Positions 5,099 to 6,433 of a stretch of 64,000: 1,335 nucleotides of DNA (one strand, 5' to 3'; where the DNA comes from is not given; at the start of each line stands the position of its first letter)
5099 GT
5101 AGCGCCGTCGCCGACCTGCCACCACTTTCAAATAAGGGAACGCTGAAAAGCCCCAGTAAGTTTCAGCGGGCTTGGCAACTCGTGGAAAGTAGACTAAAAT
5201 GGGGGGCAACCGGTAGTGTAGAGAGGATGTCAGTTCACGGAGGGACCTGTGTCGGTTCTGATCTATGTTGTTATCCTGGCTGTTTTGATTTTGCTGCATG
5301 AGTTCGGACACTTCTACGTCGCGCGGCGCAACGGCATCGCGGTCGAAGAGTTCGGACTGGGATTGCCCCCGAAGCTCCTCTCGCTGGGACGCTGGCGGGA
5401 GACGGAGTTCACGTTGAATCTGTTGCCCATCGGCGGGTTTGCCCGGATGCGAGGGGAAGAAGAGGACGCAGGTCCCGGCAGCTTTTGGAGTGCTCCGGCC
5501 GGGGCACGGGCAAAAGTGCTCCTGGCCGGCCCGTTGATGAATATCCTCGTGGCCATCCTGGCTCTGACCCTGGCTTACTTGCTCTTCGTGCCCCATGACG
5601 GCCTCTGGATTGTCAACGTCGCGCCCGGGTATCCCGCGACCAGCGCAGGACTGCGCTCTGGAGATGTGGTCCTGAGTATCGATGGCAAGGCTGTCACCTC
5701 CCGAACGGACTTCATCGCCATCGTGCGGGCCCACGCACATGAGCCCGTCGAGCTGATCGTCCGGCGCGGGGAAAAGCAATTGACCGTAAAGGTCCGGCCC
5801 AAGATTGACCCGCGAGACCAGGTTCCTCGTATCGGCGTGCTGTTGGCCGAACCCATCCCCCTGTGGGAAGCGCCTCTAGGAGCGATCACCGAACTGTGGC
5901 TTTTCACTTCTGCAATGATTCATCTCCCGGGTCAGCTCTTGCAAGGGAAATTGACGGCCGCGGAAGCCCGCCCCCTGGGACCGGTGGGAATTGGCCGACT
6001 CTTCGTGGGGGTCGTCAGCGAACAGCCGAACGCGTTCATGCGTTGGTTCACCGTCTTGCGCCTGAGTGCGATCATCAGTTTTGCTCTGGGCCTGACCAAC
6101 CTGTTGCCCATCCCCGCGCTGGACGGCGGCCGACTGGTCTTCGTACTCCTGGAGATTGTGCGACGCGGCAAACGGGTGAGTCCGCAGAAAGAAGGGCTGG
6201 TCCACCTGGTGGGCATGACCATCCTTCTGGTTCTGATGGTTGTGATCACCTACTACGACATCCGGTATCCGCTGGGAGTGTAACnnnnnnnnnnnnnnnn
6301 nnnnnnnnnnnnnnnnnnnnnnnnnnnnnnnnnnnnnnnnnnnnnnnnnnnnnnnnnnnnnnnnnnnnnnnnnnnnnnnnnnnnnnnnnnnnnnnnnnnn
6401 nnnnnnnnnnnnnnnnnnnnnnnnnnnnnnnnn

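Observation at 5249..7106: RseP-like site-2 protease translationally coupled to a zinc-ribbon / single-TM / LysM protein with substrate-type topology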

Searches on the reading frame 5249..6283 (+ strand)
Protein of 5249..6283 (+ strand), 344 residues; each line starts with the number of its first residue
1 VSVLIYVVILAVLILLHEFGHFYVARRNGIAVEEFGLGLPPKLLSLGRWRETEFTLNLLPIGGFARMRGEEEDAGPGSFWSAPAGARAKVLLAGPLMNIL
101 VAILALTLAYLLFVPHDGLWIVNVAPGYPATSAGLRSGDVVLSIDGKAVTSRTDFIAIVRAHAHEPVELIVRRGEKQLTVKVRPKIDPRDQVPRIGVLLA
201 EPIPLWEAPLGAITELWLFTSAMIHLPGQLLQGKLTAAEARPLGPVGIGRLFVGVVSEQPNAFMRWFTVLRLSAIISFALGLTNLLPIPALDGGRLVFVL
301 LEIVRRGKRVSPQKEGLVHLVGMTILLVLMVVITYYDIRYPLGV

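Call 4: search_protein_families(library=pfam, proteins=[window:5249-6283:+], max_evalue=0.01)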
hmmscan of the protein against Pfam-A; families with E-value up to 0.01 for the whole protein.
window:5249-6283:+ (344 aa): 6 families
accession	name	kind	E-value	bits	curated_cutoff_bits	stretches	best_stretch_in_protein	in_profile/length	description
PF02163.28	Peptidase_M50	-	1.7e-49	168.6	27.2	1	6-329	2-221/221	Peptidase family M50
PF17820.7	PDZ_6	-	1.3e-14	54.1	27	1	121-173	2-54/54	PDZ domain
PF13180.12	PDZ_2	-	3.5e-12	46.9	27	1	116-182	11-78/80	PDZ domain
PF00595.29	PDZ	-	3.4e-05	24.6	23.2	1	118-170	26-79/81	PDZ domain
PF04495.20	GRASP55_65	-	0.00021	22.1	27.7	1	117-179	43-106/138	GRASP55/65 PDZ-like domain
PF14685.13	PDZ_Tricorn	-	0.00068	20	25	1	134-176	37-81/88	Tricorn protease PDZ domain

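Call 5: find_encoding_contigs(protein=window:5249-6283:+, flank=6000, max_places=6)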
Protein window:5249-6283:+ (344 aa): 3 contigs read that carry it; 2 places shown.
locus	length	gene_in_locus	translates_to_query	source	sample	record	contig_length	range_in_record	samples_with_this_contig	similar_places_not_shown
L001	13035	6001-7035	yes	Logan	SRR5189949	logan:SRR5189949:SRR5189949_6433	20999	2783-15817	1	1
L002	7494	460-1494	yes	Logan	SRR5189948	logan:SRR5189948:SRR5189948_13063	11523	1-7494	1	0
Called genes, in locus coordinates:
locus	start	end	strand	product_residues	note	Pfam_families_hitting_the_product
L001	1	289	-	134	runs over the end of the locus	PF22746:SHOCT-like_DUF2089-C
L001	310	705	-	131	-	PF22747:Zn_ribbon_DUF2089, PF09862:DUF2089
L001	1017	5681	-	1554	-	PF13231:PMT_2, PF10060:DUF2298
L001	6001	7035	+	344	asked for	PF02163:Peptidase_M50, PF13180:PDZ_2, PF17820:PDZ_6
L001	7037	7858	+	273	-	PF17032:Zn_ribbon_15 (faint), PF12773:DZR, PF13240:Zn_Ribbon_1 (weak), PF13248:Zn_ribbon_3 (faint), PF01476:LysM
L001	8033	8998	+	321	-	PF13646:HEAT_2, PF13513:HEAT_EZ (faint), PF00514:Arm (faint), PF02985:HEAT (faint), PF13646:HEAT_2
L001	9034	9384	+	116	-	-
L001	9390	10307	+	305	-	PF03547:Mem_trans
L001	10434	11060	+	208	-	PF14559:TPR_19, PF13371:TPR_9, PF13414:TPR_11, PF13432:TPR_16, PF14559:TPR_19, PF13431:TPR_17 (weak), PF07719:TPR_2, PF00515:TPR_1, +11 more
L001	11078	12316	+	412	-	PF04773:FecR (faint)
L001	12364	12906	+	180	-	PF07998:Peptidase_M54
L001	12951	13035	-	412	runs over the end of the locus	PF05977:MFS_3 (weak), PF07690:MFS_1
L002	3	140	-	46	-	?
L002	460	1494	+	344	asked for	PF02163:Peptidase_M50, PF13180:PDZ_2, PF17820:PDZ_6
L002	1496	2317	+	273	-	PF17032:Zn_ribbon_15 (faint), PF12773:DZR, PF13240:Zn_Ribbon_1 (weak), PF13248:Zn_ribbon_3 (faint), PF01476:LysM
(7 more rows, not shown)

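Call 6: search_protein_families(library=ncbifam, proteins=[window:5249-6283:+], max_evalue=0.01)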
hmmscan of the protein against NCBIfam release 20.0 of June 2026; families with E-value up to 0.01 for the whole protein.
window:5249-6283:+ (344 aa): 18 families
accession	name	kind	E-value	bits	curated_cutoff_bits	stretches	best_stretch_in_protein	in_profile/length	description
TIGR00054.1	TIGR00054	equivalog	4.3e-58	197.1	147.55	2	116-338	201-416/421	RIP metalloprotease RseP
NF008046.0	PRK10779.1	equivalog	9e-38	130.5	477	2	5-116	10-126/450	sigma E protease regulator RseP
NF041521.1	HhoA_HhoB_HtrA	equivalog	1.1e-09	38.1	450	1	116-185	262-332/335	HhoA/HhoB/HtrA family serine endopeptidase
TIGR02037.1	degP_htrA_DO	subfamily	4.6e-09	35.7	416.2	1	117-186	259-329/434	Do family serine endopeptidase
NF040960.1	MamE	equivalog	3.3e-08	32.6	800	1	105-174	454-525/659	magnetosome formation protease MamE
TIGR02860.1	spore_IV_B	equivalog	5.5e-08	32.2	305.25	1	129-198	125-194/402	SpoIVB peptidase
NF041199.1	trx7_PDZ_seleno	equivalog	4.9e-07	29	300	1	116-184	202-272/390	Trx7/PDZ domain-containing (seleno)protein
TIGR02038.1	protease_degS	equivalog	5.8e-06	25.7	422.95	1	117-182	278-344/351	outer membrane-stress sensor serine endopeptidase DegS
NF008147.1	PRK10898.1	equivalog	7.7e-06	25.3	408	1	117-182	279-345/352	outer membrane-stress sensor serine endopeptidase DegS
NF047968.1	SerProtHtrA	equivalog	1.3e-05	24.8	470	1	116-182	288-355/357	serine protease HtrA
TIGR00225.1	prc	subfamily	4.6e-05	22.6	218.6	1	118-182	63-129/335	C-terminal processing peptidase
NF052377.1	lmo1851_S41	exception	5.7e-05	22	725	1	121-183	122-186/468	lmo1851 family serine protease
NF008189.1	PRK10942.1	equivalog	0.0001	20.9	720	1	117-191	313-388/477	serine endoprotease DegP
NF007526.1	PRK10139.1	equivalog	0.00019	20.3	756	1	118-182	292-357/456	serine endoprotease DegQ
NF045589.1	Cterm_S41_CtpB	exception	0.00049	18.8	633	1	119-182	132-198/416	carboxyl-terminal processing protease CtpB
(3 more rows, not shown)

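Call 8: find_related_loci(query=window:5249-6283:+, collection=genome_contigs, flank=5000)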
Query window:5249-6283:+ (344 aa) in genome_contigs; peptide patterns used: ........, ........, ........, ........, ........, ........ (x = any residue, [..] = any of these).
299 stretches matched a pattern; 258 encode a relative of the query (tblastn E <= 1e-3); the best 80 are kept; 80 distinct loci.
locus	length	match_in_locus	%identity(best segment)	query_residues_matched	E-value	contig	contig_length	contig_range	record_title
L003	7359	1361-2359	35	14-339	2e-53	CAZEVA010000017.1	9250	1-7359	MAG TPA_asm: uncultured Gammaproteobacteria bacterium isolate SRP067234_co1_307 genome assembly, contig: k99_955741, who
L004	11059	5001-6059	32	1-338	8e-52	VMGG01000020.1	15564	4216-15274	MAG: Parcubacteria group bacterium Gr01-1014_2 G01um10142_scaffold_3906, whole genome shotgun sequence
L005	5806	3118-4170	36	1-339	2e-50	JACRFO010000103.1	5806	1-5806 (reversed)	MAG: Candidatus Kerfeldbacteria bacterium isolate NC_groundwater_1727_Pr3_B-0.1um_56_8 SR-2_scaffold_141_3388873, whole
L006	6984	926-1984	30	1-338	1e-49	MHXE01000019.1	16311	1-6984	MAG: Parcubacteria group bacterium RIFCSPHIGHO2_02_FULL_40_12 rifcsphigho2_02_scaffold_6341, whole genome shotgun sequen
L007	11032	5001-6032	31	17-338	2e-49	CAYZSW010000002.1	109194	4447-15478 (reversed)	MAG TPA_asm: uncultured Candidatus Saccharibacteria bacterium isolate SRP241326_co2_22 genome assembly, contig: NODE_296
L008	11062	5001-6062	33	1-338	1e-47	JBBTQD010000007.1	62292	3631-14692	MAG: Patescibacteria group bacterium isolate H51-bin021_1 H51_bin021_1_000000000007, whole genome shotgun sequence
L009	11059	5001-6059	32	3-338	2e-47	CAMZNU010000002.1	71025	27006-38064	uncultured Clostridia bacterium isolate M_SnakePit_MAG_00001 genome assembly, contig: M_SnakePit_MAG_00001_000000000017,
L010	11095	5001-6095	34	17-338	5e-47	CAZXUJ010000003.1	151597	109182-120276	MAG TPA_asm: uncultured Candidatus Saccharibacteria bacterium isolate SRP192515_co1_190 genome assembly, contig: NODE_54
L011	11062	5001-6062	33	1-338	3e-45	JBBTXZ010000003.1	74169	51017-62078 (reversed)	MAG: Patescibacteria group bacterium isolate H51-bin030_1 H51_bin030_1_000000000003, whole genome shotgun sequence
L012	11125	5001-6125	30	1-339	8e-45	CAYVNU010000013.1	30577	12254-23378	MAG TPA_asm: uncultured Candidatus Saccharibacteria bacterium isolate SRP278252_co1_309 genome assembly, contig: NODE_23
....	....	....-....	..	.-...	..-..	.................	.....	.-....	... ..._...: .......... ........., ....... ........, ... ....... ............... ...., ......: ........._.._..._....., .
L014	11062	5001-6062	32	1-338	1e-42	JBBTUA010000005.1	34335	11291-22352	MAG: Patescibacteria group bacterium isolate H51-bin010_1 H51_bin010_1_000000000005, whole genome shotgun sequence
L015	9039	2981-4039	30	6-340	3e-42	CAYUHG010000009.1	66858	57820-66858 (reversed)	MAG TPA_asm: uncultured Rhizobium sp. isolate SRP219642_co8_395 genome assembly, contig: NODE_332_length_66858_cov_31.91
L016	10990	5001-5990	33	7-338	2e-41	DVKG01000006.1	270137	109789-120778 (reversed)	MAG TPA_asm: Candidatus Scybalosoma faecavium isolate ChiSxjej1B13-2233 ChiSxjej1B13M5__C179402_L270137_SRR6323375, whol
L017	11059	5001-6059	47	1-342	6e-87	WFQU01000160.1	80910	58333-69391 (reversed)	MAG: Anaerolineae bacterium isolate S014_14_esom k151_63883, whole genome shotgun sequence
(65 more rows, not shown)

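Call 37: find_homologous_proteins(query=window:5249-6283:+, max_evalue=1e-30)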
Query window:5249-6283:+ (344 aa): 4152 proteins with E <= 1e-30 among 8000 candidates; the best 120 are listed.
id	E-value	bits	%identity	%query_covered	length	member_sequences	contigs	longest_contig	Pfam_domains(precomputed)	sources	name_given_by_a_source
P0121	2.5e-218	742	100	100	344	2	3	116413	PF17820.8,PF13180.13,PF02163.29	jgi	-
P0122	3.7e-176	604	79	100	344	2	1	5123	PF17820.8,PF00595.30,PF13180.13,PF02163.29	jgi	-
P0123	5.0e-164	564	74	95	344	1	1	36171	PF17820.8,PF13180.13,PF02163.29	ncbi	-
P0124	2.3e-163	562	73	99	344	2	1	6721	PF17820.8,PF00595.30,PF13180.13,PF02163.29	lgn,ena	-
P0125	9.0e-160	550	72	100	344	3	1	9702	PF17820.8,PF13180.13,PF02163.29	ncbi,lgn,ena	-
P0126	8.4e-148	510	68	99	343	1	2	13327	PF17820.8,PF13180.13,PF02163.29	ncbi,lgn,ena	-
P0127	1.3e-145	503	66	100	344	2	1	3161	PF17820.8,PF13180.13,PF02163.29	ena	-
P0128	5.6e-145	501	69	94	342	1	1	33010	PF17820.8,PF13180.13,PF02163.29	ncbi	-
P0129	8.8e-145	500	69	100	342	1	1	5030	PF17820.8,PF13180.13,PF02163.29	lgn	-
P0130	1.9e-144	499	67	99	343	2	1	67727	PF17820.8,PF13180.13,PF02163.29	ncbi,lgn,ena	-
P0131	6.8e-144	497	67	99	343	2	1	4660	PF17820.8,PF13180.13,PF02163.29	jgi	-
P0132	4.8e-141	488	65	99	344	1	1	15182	PF14685.15,PF17820.8,PF00595.30,PF13180.13,PF02163.29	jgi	-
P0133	9.2e-141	487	67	100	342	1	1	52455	PF17820.8,PF13180.13,PF02163.29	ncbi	-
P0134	1.6e-138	480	65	100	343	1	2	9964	PF17820.8,PF00595.30,PF13180.13,PF02163.29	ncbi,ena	-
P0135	1.7e-137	476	67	100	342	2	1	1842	PF17820.8,PF13180.13,PF02163.29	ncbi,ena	-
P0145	1.5e-85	306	47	94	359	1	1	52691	PF17820.8,PF00595.30,PF13180.13,PF02163.29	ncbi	-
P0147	1.7e-83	299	47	99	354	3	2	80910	PF17820.8,PF13180.13,PF02163.29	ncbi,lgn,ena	-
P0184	3.2e-71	258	41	51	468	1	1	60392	PF17820.8,PF13180.13,PF02163.29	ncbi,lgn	ncbi:MAG: RIP metalloprotease RseP [Chloroflexota bacterium]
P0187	3.7e-71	258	38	67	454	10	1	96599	PF17820.8,PF13180.13,PF02163.29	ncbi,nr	ncbi:MAG: RIP metalloprotease RseP [Caldilineaceae bacterium]|nr:RIP metalloprotease RseP [Caldiline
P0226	2.3e-69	252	43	85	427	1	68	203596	PF17820.8,PF13180.13,PF02163.29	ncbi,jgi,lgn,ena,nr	ncbi:MAG: site-2 protease family protein [Anaerolineae bacterium]|nr:site-2 protease family protein 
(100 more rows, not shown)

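Call 38: find_encoding_contigs(protein=P0130, flank=4000, max_places=2)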
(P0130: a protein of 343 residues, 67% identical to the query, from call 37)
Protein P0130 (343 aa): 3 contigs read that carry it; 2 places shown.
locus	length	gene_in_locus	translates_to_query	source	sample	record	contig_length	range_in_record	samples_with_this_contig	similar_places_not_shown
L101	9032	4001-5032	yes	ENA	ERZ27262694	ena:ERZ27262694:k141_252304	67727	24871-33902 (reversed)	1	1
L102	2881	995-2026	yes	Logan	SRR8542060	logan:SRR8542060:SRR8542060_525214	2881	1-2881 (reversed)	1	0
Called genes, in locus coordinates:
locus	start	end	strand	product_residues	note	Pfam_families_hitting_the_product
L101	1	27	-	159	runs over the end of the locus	PF04138:GtrA_DPMS_TM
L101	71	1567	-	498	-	PF04932:Wzy_C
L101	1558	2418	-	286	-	PF00491:Arginase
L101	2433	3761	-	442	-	PF01862:PvlArgDC, PF17284:Spermine_synt_N, PF01564:Spermine_synth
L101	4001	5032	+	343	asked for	PF02163:Peptidase_M50, PF13180:PDZ_2, PF17820:PDZ_6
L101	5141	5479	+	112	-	PF07883:Cupin_2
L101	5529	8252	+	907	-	PF00133:tRNA-synt_1, PF01406:tRNA-synt_1e (faint), PF09334:tRNA-synt_1g, PF13603:tRNA-synt_1_2, PF00133:tRNA-synt_1 (weak), PF08264:Anticodon_1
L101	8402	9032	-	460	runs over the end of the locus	-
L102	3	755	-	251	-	?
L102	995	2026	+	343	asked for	PF02163:Peptidase_M50, PF13180:PDZ_2, PF17820:PDZ_6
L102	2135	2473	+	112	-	PF07883:Cupin_2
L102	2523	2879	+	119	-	?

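Call 39: find_encoding_contigs(protein=P0145, flank=4000, max_places=2)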
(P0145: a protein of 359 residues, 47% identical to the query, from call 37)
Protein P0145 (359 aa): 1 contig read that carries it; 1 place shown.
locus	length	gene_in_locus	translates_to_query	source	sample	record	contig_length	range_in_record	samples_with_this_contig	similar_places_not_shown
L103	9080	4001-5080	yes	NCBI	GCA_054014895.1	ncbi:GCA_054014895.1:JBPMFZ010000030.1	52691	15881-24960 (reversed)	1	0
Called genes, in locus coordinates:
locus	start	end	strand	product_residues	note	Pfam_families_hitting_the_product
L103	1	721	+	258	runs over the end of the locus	PF00005:ABC_tran, PF13304:AAA_21 (faint)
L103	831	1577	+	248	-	PF00528:BPD_transp_1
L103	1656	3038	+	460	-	PF12390:Se-cys_synth_N, PF03841:SelA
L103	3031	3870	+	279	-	PF00696:AA_kinase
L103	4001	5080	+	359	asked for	PF02163:Peptidase_M50, PF13180:PDZ_2, PF00595:PDZ, PF17820:PDZ_6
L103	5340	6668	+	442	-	PF12773:DZR (weak), PF13248:Zn_ribbon_3 (faint), PF01476:LysM, PF23446:LysM1_NFP_LYK (faint), PF23473:LysM3_LYK4_5 (faint), PF01476:LysM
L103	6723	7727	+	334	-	PF02985:HEAT (faint), PF03130:HEAT_PBS (faint), PF25786:HEAT_GCN1_C (faint), PF00514:Arm (faint), PF13646:HEAT_2, PF13513:HEAT_EZ (weak)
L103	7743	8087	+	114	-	-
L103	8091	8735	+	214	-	PF13432:TPR_16 (weak), PF14559:TPR_19, PF13371:TPR_9, PF13414:TPR_11, PF13432:TPR_16 (weak), PF14559:TPR_19 (weak), PF13431:TPR_17 (weak), PF00515:TPR_1 (weak), +11 more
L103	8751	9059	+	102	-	PF00708:Acylphosphatase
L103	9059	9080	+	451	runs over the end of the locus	-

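Call 40: find_encoding_contigs(protein=P0226, flank=4000, max_places=2)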
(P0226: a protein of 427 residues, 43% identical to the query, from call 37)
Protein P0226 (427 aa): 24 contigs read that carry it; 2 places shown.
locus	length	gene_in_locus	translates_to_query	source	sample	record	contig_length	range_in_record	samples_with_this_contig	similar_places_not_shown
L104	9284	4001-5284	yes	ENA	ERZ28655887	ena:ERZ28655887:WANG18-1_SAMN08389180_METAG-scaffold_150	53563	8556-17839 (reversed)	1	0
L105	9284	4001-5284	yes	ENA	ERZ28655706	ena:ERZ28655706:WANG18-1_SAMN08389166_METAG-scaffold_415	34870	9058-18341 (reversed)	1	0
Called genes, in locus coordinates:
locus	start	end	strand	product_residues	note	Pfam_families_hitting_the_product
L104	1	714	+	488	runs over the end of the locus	PF25917:BSH_RND (faint), PF25881:HH_YBHG (faint), PF25954:Beta-barrel_RND_2 (weak), PF25990:Beta-barrel_YknX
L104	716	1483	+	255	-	PF00005:ABC_tran, PF13304:AAA_21 (faint)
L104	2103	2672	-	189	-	-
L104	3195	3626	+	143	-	PF00696:AA_kinase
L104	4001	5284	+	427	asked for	PF02163:Peptidase_M50, PF13180:PDZ_2 (weak), PF17820:PDZ_6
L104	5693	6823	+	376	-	PF01476:LysM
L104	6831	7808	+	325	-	PF00514:Arm (faint), PF02985:HEAT (faint), PF13513:HEAT_EZ (faint), PF13646:HEAT_2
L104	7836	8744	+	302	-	PF03547:Mem_trans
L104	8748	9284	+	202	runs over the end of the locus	PF13432:TPR_16, PF14559:TPR_19, PF13371:TPR_9 (weak), PF13414:TPR_11 (weak), PF14559:TPR_19 (weak), PF13432:TPR_16, PF00515:TPR_1, PF07719:TPR_2 (weak), +10 more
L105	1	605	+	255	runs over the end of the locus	PF00005:ABC_tran, PF13304:AAA_21 (faint)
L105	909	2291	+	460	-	PF12390:Se-cys_synth_N, PF03841:SelA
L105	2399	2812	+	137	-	PF01989:AcnX_swivel_put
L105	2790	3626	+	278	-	PF00696:AA_kinase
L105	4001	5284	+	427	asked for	PF02163:Peptidase_M50, PF13180:PDZ_2 (weak), PF17820:PDZ_6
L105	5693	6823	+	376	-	PF01476:LysM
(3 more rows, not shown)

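Call 41: find_encoding_contigs(protein=P0187, flank=4000, max_places=2)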
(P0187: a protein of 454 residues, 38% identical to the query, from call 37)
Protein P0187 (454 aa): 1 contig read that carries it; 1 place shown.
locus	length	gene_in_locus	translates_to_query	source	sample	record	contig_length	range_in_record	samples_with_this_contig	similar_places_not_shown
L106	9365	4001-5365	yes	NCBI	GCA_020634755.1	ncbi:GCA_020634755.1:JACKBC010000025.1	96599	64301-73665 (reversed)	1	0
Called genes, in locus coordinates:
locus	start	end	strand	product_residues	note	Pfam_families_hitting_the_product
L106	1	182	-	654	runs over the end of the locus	PF00890:FAD_binding_2, PF01266:DAO, PF02910:Succ_DH_flav_C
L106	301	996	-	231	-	-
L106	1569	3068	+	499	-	PF12390:Se-cys_synth_N, PF03841:SelA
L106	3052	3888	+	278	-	PF00696:AA_kinase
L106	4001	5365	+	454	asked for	PF02163:Peptidase_M50, PF13180:PDZ_2 (faint), PF17820:PDZ_6 (weak)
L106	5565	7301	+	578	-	PF01476:LysM, PF23473:LysM3_LYK4_5 (weak)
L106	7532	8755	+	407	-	PF02985:HEAT (faint), PF13513:HEAT_EZ (faint), PF13646:HEAT_2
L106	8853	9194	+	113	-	-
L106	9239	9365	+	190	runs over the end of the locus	PF13424:TPR_12 (faint), PF07719:TPR_2 (faint), PF13428:TPR_14 (faint), PF00515:TPR_1 (faint), PF13174:TPR_6 (faint), PF14559:TPR_19 (weak), PF13371:TPR_9 (weak), PF13414:TPR_11 (weak), +4 more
